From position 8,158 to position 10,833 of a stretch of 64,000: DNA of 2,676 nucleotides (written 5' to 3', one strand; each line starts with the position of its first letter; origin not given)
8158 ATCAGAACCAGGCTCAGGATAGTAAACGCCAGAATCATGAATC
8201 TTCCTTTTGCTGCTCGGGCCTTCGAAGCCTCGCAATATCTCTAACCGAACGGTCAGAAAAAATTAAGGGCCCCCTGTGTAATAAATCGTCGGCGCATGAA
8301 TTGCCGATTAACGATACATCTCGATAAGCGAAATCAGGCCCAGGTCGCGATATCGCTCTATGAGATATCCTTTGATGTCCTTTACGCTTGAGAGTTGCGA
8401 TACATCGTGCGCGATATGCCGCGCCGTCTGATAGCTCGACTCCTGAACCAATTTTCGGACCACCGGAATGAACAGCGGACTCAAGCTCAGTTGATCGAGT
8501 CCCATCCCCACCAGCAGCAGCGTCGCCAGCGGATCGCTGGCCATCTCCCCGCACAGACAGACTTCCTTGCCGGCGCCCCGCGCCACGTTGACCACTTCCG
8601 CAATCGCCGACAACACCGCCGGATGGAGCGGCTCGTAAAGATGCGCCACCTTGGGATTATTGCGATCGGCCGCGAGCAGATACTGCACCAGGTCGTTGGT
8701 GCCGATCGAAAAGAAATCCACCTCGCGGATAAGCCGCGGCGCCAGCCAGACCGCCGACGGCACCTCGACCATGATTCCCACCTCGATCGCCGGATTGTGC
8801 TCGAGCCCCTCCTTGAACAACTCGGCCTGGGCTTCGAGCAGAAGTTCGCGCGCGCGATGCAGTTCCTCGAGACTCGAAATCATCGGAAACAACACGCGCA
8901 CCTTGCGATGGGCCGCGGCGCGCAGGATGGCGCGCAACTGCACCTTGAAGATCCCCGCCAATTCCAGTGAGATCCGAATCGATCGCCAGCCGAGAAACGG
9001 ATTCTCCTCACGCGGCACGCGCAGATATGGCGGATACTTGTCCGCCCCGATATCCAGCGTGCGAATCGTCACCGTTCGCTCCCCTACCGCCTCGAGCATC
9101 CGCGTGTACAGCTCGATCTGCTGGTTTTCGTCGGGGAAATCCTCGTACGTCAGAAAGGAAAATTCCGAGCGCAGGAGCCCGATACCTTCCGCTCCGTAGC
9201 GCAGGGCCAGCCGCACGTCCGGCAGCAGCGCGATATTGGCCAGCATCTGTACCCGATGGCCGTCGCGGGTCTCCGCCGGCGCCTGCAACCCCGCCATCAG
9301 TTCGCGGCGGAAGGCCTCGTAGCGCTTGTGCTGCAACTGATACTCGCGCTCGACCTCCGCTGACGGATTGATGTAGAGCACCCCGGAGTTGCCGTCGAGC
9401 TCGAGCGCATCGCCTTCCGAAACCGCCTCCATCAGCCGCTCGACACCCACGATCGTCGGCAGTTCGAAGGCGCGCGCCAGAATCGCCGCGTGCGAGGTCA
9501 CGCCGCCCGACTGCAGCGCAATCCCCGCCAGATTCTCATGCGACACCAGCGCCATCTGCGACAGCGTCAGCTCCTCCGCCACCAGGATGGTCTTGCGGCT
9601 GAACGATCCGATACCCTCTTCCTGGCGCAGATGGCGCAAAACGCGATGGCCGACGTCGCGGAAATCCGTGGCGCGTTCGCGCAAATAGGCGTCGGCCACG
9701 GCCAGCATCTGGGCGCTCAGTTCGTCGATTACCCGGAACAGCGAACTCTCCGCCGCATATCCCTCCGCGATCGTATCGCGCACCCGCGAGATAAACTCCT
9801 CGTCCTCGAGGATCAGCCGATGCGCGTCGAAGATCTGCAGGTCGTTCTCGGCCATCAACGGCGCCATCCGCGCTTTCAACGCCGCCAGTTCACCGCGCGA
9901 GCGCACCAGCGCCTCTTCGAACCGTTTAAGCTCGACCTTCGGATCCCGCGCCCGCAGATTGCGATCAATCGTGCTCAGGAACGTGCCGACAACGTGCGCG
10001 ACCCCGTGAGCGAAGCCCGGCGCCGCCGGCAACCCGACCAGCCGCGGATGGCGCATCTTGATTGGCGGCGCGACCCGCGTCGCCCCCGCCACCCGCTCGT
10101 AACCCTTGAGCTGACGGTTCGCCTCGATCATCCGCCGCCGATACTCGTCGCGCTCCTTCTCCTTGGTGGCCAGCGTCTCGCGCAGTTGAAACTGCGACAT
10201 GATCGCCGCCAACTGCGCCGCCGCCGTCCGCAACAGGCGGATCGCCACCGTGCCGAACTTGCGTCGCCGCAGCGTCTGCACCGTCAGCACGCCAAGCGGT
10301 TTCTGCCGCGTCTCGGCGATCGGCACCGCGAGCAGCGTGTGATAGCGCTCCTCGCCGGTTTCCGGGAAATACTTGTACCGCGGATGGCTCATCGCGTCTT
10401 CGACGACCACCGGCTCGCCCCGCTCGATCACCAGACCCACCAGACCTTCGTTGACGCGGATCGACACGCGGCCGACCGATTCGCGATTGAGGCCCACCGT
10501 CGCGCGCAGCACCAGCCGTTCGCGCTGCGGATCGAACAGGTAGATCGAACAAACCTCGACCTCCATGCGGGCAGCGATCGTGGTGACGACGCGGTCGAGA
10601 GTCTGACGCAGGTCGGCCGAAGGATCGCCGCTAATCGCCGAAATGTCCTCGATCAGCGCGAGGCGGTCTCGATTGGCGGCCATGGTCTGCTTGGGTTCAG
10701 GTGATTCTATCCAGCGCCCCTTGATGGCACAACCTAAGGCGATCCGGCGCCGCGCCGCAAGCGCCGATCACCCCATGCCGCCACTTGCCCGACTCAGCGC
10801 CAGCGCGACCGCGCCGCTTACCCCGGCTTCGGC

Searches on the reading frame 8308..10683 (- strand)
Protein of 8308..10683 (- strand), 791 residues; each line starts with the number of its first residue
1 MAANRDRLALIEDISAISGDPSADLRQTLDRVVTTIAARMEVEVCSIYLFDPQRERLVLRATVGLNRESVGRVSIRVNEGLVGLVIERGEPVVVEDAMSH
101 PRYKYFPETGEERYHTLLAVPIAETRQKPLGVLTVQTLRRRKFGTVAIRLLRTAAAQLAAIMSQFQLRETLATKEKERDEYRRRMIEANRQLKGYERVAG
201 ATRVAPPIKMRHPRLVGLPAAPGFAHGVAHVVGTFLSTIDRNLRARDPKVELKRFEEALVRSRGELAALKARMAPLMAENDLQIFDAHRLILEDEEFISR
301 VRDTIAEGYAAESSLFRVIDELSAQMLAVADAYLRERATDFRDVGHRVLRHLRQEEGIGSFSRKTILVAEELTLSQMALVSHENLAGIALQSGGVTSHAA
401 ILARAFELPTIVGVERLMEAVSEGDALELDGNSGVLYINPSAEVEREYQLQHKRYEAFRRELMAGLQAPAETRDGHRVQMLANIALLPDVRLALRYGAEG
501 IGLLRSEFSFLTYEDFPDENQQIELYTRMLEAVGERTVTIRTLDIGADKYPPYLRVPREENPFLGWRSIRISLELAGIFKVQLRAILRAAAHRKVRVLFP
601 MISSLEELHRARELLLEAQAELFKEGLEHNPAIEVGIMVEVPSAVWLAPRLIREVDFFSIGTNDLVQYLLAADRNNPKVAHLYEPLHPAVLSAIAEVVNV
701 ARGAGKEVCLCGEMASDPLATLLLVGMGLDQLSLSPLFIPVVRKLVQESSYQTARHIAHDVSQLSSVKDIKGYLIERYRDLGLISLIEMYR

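Call 64: search_protein_families(library=pfam, proteins=[window:8308-10683:-], max_evalue=0.000001)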
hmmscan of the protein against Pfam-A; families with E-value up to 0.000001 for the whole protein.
window:8308-10683:- (791 aa): 6 families
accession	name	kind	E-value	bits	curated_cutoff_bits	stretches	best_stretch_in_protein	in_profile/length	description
PF02896.24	PEP-utilizers_C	-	2.2e-107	359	22.8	1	466-749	8-291/293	PEP-utilising enzyme, PEP-binding domain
PF05524.18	PEP-utilisers_N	-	1.1e-25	90.5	24.4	1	217-337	2-121/121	PEP-utilising enzyme, N-terminal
PF00391.29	PEP-utilizers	-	5.9e-19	67.9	23.1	1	363-434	3-72/72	PEP-utilising enzyme, mobile domain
PF13185.12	GAF_2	-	6.7e-19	68.9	28.6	1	23-162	2-135/136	GAF domain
PF01590.32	GAF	-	1.4e-16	61.7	22.4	1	24-160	1-131/133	GAF domain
PF13492.12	GAF_3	-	5.5e-11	43.4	27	1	25-159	2-124/129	GAF domain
